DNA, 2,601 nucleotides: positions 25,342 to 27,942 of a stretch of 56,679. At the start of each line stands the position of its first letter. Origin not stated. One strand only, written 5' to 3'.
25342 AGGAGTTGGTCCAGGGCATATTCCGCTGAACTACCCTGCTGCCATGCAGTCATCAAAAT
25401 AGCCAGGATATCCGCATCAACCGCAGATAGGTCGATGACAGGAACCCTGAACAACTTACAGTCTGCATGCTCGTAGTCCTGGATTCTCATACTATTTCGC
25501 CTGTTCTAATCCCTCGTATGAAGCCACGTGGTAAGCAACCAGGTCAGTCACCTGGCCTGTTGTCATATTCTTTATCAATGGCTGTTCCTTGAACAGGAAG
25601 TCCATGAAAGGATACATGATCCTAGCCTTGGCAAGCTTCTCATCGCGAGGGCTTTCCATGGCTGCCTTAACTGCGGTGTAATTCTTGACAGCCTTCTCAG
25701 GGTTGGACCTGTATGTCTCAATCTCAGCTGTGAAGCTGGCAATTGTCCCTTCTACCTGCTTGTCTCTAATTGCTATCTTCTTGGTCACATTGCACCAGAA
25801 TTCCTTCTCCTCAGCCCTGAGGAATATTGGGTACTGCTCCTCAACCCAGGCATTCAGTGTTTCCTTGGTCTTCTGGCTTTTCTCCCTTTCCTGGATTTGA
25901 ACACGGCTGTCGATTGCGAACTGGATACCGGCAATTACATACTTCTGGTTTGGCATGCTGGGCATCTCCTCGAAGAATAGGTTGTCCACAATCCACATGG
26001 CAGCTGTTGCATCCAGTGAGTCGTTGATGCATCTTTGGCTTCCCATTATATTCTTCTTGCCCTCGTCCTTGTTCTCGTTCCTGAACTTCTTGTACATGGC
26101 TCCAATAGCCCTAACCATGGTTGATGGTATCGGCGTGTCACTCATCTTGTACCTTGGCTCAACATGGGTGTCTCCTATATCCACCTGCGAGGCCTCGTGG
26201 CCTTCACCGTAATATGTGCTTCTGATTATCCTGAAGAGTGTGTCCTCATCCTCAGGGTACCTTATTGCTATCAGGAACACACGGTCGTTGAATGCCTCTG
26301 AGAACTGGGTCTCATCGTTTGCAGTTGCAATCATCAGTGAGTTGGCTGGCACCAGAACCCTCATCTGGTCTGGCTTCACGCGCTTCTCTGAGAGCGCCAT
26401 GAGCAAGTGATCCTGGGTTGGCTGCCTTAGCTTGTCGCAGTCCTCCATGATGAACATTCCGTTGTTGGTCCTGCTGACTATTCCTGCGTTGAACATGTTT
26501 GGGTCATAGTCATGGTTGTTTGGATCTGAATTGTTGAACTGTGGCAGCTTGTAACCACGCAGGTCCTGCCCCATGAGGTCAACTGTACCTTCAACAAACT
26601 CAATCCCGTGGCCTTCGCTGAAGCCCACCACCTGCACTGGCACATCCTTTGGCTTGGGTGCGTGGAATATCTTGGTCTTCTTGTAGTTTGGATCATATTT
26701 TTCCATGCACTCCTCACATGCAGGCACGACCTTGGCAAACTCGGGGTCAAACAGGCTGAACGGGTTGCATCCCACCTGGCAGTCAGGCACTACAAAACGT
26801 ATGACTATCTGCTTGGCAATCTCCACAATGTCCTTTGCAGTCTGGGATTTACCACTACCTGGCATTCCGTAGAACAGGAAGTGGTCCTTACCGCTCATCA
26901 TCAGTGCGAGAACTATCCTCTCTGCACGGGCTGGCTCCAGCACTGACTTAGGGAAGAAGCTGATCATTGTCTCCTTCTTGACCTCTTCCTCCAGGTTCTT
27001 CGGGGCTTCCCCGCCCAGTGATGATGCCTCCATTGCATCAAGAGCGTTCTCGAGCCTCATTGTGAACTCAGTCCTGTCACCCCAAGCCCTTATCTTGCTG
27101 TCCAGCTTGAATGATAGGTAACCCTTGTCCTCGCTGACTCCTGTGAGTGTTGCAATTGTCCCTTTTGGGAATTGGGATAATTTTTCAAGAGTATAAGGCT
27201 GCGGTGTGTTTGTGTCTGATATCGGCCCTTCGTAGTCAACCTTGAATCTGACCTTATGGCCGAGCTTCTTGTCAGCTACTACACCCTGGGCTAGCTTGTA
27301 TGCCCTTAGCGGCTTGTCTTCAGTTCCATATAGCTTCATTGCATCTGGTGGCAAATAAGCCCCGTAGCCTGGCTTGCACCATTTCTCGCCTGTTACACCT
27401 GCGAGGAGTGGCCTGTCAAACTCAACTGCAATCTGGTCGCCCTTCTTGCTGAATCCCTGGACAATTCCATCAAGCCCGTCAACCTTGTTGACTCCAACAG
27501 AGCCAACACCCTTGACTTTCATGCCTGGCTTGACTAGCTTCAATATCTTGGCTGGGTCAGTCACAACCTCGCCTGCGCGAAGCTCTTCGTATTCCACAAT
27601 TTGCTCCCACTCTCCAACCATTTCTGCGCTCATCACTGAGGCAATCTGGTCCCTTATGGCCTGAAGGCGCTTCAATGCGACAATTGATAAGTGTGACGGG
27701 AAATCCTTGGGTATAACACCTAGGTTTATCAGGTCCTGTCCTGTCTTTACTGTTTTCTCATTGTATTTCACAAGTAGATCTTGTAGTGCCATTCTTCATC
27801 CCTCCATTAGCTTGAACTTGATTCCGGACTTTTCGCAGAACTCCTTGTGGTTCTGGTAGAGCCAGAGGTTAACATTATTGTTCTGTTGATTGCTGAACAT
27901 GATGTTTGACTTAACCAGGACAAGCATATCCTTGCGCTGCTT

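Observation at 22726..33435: Eight-gene operon with two different AAA+ ATPases, a coiled-coil/vWA(MIDAS) protein and five unknown proteins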

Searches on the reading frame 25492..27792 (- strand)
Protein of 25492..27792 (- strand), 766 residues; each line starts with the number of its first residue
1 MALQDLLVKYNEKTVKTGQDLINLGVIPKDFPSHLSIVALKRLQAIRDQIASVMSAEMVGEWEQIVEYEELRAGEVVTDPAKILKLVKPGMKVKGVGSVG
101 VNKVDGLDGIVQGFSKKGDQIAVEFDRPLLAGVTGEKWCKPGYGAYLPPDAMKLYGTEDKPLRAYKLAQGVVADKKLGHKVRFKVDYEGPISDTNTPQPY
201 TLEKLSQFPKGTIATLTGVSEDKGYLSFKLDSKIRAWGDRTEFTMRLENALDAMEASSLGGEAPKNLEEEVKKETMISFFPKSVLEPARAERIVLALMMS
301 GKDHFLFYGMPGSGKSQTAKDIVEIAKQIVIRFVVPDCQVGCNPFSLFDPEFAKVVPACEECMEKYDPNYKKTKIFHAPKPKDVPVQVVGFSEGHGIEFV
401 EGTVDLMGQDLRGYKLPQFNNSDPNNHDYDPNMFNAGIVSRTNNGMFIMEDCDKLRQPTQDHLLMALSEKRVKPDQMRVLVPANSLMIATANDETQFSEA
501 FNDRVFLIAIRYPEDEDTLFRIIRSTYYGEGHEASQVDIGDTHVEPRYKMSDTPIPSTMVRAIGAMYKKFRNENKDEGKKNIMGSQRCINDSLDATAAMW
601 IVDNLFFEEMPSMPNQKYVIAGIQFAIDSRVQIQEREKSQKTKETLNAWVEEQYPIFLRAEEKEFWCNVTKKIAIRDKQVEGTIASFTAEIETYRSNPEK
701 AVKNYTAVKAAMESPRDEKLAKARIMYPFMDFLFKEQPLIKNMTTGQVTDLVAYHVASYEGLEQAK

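Call 4: search_protein_families(library=pfam, proteins=[window:25492-27792:-], max_evalue=0.1)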
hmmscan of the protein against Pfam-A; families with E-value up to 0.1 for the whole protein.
window:25492-27792:- (766 aa): 9 families
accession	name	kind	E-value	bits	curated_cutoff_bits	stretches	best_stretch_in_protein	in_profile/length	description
PF01078.27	Mg_chelatase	-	1.9e-05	24.6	20.3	1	292-326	12-46/207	Magnesium chelatase, subunit ChlI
PF07728.20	AAA_5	-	0.0019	18.6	22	0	445-504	68-138/139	AAA domain (dynein-related subfamily)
PF00158.32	Sigma54_activat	-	0.0021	18.2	20.2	0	436-494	86-144/168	Sigma-54 interaction domain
PF08298.17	AAA_PrkA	-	0.0034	16.9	25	1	414-512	210-309/358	PrkA AAA domain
PF00004.35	AAA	-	0.0036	18.2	21.2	0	306-338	2-34/131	ATPase family associated with various cellular activities (AAA)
PF12775.13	AAA_7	-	0.046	13.7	25.8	1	293-325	24-56/181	P-loop containing dynein motor region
PF16798.10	DUF5069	-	0.05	14.2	27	0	631-701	54-123/133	Domain of unknown function (DUF5069)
PF07726.17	AAA_3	-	0.078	13.3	27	0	400-493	30-112/131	ATPase family associated with various cellular activities (AAA)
PF20030.5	bpMoxR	-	0.09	12.3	27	0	294-324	23-53/205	MoxR domain in the MoxR-vWA-beta-propeller ternary systems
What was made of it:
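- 25492..27792 (-): g5: 766-aa BchI/ChlI-like (MoxR-related) AAA+ ATPase with an approximately 285-aa N-terminal region, an invariant CxxxC...CxxC insert and a C-terminal helical extension (block B). Pfam Mg_chelatase 24.6 bits vs cut-off 20.3 (call 4).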

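Call 8: search_protein_families(library=padloc, proteins=[window:25492-27792:-], max_evalue=0.1)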
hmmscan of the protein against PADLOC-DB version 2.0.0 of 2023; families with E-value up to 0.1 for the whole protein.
window:25492-27792:- (766 aa): 3 families
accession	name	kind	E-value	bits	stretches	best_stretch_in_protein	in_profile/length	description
PDLC02196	IetA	-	0.0027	15.2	1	296-324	116-144/374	-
PDLC01993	RtcR--CARF_AAA_HTH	-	0.0027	14.2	0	436-493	271-328/523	-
PDLC04140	mad8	-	0.014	12.9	1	298-325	23-50/314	mads_8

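Call 9: search_protein_families(library=ncbifam, proteins=[window:25492-27792:-], max_evalue=0.1)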
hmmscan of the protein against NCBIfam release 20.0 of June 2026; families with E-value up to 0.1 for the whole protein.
window:25492-27792:- (766 aa): 2 families
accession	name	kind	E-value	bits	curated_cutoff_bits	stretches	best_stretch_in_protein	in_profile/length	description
TIGR02031.1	BchD-ChlD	equivalog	0.00019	20.3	499.55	1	433-518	81-172/608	magnesium chelatase ATPase subunit D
NF042959.1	IteA_antiphage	equivalog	0.03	13.5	510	0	298-335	121-155/367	anti-phage ATPase IteA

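Call 10: search_protein_families(library=phrogs, proteins=[window:25492-27792:-], max_evalue=0.1)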
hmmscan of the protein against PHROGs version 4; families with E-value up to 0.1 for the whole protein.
window:25492-27792:- (766 aa): 2 families
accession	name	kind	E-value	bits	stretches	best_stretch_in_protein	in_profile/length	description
phrog_3757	-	unknown function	0.0042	17.5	1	286-323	111-147/367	-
phrog_168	-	DNA, RNA and nucleotide metabolism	0.0062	17.3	0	299-324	38-64/314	clamp loader of DNA polymerase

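Call 11: find_encoding_contigs(protein=window:25492-27792:-, flank=10000, max_places=6)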
Protein window:25492-27792:- (766 aa): no gene with exactly this product is on record in the collection.

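Call 12: find_homologous_proteins(query=window:25492-27792:-)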
Query window:25492-27792:- (766 aa): 37 proteins with E <= 0.001 among 8000 candidates.
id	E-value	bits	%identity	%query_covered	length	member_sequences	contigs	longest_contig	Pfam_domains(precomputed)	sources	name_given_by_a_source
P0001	1.3e-200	687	44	97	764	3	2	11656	PF01078.28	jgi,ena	-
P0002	6.4e-186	638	42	97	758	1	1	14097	PF01078.28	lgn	-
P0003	1.6e-177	610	42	97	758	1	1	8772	PF07728.21,PF01078.28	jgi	jgi:hypothetical protein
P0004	2.0e-173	597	41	98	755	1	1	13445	PF00004.36,PF01078.28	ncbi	-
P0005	1.1e-172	594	42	98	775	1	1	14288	PF00158.33,PF01078.28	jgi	-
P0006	1.3e-171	591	42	97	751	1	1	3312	PF01078.28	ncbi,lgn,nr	ncbi:hypothetical protein HZA33_00345 [Candidatus Pacearchaeota archaeon]|nr:hypothetical protein [C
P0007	1.6e-168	580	41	98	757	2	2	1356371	PF08298.18,PF07728.21,PF01078.28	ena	-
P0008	1.2e-167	578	41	98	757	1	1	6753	PF07728.21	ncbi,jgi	jgi:hypothetical protein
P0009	6.8e-166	572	40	97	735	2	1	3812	PF08298.18,PF00004.36,PF07728.21,PF01078.28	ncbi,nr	ncbi:hypothetical protein FJZ53_05600, partial [Candidatus Woesearchaeota archaeon]|nr:hypothetical 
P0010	2.4e-165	570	39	97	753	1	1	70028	PF08298.18,PF00004.36,PF07728.21,PF01078.28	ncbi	-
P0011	3.7e-163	563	40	98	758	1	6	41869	PF01078.28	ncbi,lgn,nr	ncbi:hypothetical protein HYV85_03490 [Candidatus Woesearchaeota archaeon]|nr:hypothetical protein [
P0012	8.0e-161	555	39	99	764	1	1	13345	PF08298.18,PF00004.36,PF07728.21,PF01078.28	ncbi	-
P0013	6.9e-158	545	37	97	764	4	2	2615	PF01078.28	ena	-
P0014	1.8e-157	544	42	78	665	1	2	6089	PF00004.36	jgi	jgi:MoxR-like ATPase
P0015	2.5e-156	540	40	97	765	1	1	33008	PF01078.28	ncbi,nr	ncbi:hypothetical protein HYZ97_01605 [Candidatus Pacearchaeota archaeon]|nr:hypothetical protein [C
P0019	6.7e-151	522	37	98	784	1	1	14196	-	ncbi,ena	-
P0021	1.9e-148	514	38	98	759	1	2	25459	PF16798.11,PF08298.18,PF01078.28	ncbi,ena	-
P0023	9.1e-148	512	36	99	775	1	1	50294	-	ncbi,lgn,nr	ncbi:hypothetical protein HZA97_08280 [Candidatus Woesearchaeota archaeon]|nr:hypothetical protein [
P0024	1.8e-146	508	38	98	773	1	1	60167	PF00004.36,PF07728.21,PF01078.28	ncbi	-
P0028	2.4e-139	484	35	97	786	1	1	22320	PF00004.36,PF07728.21,PF01078.28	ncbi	-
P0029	2.9e-137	477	40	78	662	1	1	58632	PF07728.21,PF01078.28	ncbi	-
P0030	4.4e-135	470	35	97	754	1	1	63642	PF08298.18,PF01078.28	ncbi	-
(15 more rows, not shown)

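Call 13: find_encoding_contigs(protein=P0007, flank=10000, max_places=2)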
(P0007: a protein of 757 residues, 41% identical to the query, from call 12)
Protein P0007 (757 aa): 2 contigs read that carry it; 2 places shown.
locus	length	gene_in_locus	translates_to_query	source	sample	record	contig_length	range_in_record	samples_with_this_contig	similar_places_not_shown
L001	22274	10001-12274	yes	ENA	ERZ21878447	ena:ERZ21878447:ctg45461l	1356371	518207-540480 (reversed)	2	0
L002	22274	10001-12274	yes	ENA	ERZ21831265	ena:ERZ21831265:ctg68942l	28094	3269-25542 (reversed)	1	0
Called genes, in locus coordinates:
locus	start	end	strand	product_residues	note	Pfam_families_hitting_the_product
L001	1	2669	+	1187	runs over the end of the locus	PF04997:RNA_pol_Rpb1_1, PF00623:RNA_pol_Rpb1_2, PF04983:RNA_pol_Rpb1_3, PF05000:RNA_pol_Rpb1_4, PF04998:RNA_pol_Rpb1_5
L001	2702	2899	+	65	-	-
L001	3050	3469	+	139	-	-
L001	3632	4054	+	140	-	PF00164:Ribosom_S12_S23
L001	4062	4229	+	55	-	-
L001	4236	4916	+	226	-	PF00177:Ribosomal_S7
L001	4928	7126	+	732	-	PF00009:GTP_EFTU, PF03144:GTP_EFTU_D2, PF22042:EF-G_D2, PF14492:EFG_III, PF03764:EFG_IV, PF00679:EFG_C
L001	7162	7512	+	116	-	-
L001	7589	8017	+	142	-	-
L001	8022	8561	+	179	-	PF00857:Isochorismatase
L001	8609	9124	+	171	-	-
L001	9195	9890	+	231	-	-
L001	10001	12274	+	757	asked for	PF01078:Mg_chelatase (faint), PF07728:AAA_5 (faint), PF08298:AAA_PrkA (faint)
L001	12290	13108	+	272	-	-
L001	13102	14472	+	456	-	-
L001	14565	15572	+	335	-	-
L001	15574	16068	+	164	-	-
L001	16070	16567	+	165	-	-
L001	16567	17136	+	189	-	-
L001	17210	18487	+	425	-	-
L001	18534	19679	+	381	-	-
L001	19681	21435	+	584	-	PF00004:AAA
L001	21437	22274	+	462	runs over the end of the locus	-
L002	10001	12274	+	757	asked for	PF01078:Mg_chelatase (faint), PF07728:AAA_5 (faint), PF08298:AAA_PrkA (faint)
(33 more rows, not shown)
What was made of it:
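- Tried and rejected: Its fragmented copies of g1, g3 and g4 were dismissed as assembly frameshifts, because the RNA polymerase gene on the same contig is fragmented too (call 13).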

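Call 14: find_encoding_contigs(protein=P0030, flank=10000, max_places=2)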
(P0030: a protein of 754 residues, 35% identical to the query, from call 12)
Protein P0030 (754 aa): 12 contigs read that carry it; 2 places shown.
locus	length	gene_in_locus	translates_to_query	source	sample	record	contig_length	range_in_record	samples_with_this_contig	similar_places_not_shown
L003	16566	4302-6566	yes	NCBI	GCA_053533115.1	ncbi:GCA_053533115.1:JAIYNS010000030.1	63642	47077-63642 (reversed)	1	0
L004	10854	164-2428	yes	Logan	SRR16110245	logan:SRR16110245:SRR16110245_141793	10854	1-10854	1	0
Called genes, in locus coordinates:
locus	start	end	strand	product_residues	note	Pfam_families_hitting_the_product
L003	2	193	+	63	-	?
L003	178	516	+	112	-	-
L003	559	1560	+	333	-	-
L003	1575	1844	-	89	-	-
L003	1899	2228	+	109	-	-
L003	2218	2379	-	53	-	-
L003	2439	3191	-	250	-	PF00009:GTP_EFTU (weak), PF00350:Dynamin_N (faint), PF02421:FeoB_N (faint), PF03193:RsgA_GTPase, PF01926:MMR_HSR1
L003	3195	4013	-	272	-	PF00248:Aldo_ket_red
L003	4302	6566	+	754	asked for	PF01078:Mg_chelatase (faint), PF08298:AAA_PrkA (faint)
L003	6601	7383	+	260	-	-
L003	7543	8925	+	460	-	-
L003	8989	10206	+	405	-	-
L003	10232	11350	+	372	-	-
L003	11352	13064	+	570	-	PF00004:AAA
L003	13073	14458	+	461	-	-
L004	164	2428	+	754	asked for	PF01078:Mg_chelatase (faint), PF08298:AAA_PrkA (faint)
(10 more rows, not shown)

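Call 15: find_encoding_contigs(protein=P0023, flank=10000, max_places=2)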
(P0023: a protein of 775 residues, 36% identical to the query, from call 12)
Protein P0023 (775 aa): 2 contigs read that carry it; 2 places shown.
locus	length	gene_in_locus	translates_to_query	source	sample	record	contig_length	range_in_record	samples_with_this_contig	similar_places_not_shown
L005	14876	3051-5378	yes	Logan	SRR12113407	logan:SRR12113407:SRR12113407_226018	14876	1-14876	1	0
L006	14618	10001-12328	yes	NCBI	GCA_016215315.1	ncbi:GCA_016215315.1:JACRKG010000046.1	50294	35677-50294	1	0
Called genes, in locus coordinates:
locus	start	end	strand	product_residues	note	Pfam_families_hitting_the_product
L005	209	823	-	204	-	-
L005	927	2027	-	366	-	-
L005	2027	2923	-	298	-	-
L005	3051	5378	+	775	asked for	-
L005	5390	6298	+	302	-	-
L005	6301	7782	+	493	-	-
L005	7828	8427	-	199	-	PF00300:His_Phos_1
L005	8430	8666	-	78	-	-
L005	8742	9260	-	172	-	PF00383:dCMP_cyt_deam_1, PF14437:MafB19-deam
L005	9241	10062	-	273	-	PF04389:Peptidase_M28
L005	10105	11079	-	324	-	-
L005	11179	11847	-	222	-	-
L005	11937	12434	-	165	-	PF06414:Zeta_toxin (weak), PF08433:KTI12 (faint), PF13671:AAA_33, PF24883:NPHP3_N (faint), PF00004:AAA (weak), PF13238:AAA_18 (faint)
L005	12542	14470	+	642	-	PF00456:Transketolase_N, PF02779:Transket_pyr, PF02780:Transketolase_C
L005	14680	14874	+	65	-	?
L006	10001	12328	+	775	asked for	-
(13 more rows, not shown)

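Call 19: find_related_loci(query=A1, collection=genome_contigs, flank=10000)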
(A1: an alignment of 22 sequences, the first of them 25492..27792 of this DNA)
Query A1 (766 aa) in genome_contigs; peptide patterns used: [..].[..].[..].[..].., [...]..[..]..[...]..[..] (x = any residue, [..] = any of these).
600 stretches matched a pattern (row limit reached: there are more); 2 encode a relative of the query (tblastn E <= 1e-3); 2 distinct loci.
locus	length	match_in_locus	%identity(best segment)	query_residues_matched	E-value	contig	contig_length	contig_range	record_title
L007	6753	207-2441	41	15-761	5e-176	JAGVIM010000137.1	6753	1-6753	MAG: Nanoarchaeota archaeon isolate DeMMO1_8 c_000000017176, whole genome shotgun sequence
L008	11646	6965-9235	34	3-760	1e-140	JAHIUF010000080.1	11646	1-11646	MAG: Nanoarchaeota archaeon isolate MM_PC_MetaG.mb.241 MM_PC_MetaG.mb.241_k141_1830382, whole genome shotgun sequence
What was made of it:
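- Tried and rejected: It was swamped by the generic Walker A pattern and returned only 2 loci (call 19).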

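Call 20: find_encoding_contigs(protein=P0010, flank=10000, max_places=1)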
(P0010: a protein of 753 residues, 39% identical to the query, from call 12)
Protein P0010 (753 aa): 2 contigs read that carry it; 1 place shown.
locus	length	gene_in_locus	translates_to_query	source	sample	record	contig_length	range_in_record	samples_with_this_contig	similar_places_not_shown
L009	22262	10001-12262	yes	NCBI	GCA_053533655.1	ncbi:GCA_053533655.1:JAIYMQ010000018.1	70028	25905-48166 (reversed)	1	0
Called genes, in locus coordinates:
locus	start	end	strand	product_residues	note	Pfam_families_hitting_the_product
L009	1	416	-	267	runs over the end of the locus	-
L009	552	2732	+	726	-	-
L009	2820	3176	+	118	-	-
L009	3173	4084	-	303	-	PF04014:MazE_antitoxin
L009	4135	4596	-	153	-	PF27854:Heavy_Cys_CGP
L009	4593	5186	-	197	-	PF12840:HTH_20, PF13412:HTH_24 (weak)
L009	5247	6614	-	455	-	PF03415:Peptidase_C11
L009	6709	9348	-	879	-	PF00133:tRNA-synt_1, PF01406:tRNA-synt_1e (faint), PF09334:tRNA-synt_1g, PF13603:tRNA-synt_1_2, PF00133:tRNA-synt_1, PF09334:tRNA-synt_1g (weak), PF08264:Anticodon_1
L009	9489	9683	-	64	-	-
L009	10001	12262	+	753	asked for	PF08298:AAA_PrkA (faint), PF00004:AAA (faint), PF01078:Mg_chelatase (faint), PF07728:AAA_5 (faint)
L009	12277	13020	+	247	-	-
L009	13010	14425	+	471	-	-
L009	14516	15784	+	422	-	-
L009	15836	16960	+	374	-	-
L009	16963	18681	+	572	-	PF00004:AAA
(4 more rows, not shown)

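Call 21: find_encoding_contigs(protein=P0024, flank=10000, max_places=1)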
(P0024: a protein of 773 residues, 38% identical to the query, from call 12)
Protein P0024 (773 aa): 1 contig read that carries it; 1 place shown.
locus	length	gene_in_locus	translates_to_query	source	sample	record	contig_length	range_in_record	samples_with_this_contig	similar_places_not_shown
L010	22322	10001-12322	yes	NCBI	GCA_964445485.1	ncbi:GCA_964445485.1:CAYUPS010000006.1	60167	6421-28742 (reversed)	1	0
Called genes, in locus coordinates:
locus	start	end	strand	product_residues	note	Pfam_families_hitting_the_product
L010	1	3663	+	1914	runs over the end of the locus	-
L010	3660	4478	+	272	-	-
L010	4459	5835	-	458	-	-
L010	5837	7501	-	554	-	PF00004:AAA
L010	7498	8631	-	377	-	-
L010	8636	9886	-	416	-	-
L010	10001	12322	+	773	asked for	PF01078:Mg_chelatase (faint), PF00004:AAA (faint), PF07728:AAA_5 (faint)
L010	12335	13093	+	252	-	-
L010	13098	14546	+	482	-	-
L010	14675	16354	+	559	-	PF00082:Peptidase_S8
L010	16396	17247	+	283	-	PF07136:DUF1385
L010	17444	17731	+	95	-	PF02680:DUF211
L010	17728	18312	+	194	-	PF01988:VIT1 (weak)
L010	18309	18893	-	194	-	-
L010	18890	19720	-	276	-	-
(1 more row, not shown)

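Call 22: find_encoding_contigs(protein=P0029, flank=10000, max_places=1)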
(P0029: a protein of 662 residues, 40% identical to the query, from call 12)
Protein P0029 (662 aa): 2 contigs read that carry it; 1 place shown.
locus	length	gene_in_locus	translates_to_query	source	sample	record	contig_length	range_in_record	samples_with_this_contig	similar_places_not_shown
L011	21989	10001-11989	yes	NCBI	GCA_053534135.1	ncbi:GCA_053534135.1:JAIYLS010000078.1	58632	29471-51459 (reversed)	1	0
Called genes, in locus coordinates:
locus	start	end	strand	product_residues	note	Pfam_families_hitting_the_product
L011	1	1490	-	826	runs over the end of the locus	PF03104:DNA_pol_B_exo1, PF10108:DNA_pol_B_exo2 (weak), PF13482:RNase_H_2, PF00136:DNA_pol_B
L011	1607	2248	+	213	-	-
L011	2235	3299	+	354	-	PF00752:XPG_N, PF00867:XPG_I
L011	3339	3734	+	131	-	PF01909:NTP_transf_2, PF18765:Polbeta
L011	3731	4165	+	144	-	PF01934:HepT-like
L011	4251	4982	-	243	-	-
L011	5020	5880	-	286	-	-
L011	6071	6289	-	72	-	-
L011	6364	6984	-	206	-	-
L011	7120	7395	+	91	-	-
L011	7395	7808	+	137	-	-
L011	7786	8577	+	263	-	PF25133:TYW2_N_2 (weak), PF02475:TRM5-TYW2_MTfase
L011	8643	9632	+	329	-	PF00571:CBS, PF01769:MgtE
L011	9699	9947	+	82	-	-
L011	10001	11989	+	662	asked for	PF01078:Mg_chelatase (faint), PF07728:AAA_5 (faint)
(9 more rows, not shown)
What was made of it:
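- Neighbours are housekeeping genes: the rpoA/S12/S7/EF-2 operon, LeuRS, PolB/FEN1 and gyrB (calls 13, 20-22). Toxin-antitoxin genes lie near some loci (calls 15, 20, 22).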

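Call 23: find_encoding_contigs(protein=P0001, flank=10000, max_places=1)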
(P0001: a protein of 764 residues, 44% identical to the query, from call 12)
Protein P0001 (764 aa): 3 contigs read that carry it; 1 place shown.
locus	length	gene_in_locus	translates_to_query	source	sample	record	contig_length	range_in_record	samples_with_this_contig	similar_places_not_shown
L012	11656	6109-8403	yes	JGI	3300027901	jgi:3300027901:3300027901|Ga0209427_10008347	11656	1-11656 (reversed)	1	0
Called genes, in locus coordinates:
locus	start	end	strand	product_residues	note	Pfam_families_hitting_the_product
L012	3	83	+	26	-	?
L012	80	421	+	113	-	PF00072:Response_reg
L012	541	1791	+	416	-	-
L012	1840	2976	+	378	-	-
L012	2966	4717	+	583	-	PF00004:AAA (weak)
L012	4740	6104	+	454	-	-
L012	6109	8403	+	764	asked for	PF01078:Mg_chelatase (weak)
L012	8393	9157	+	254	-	-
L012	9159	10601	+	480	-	PF13519:VWA_2 (weak)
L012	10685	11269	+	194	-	-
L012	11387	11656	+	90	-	?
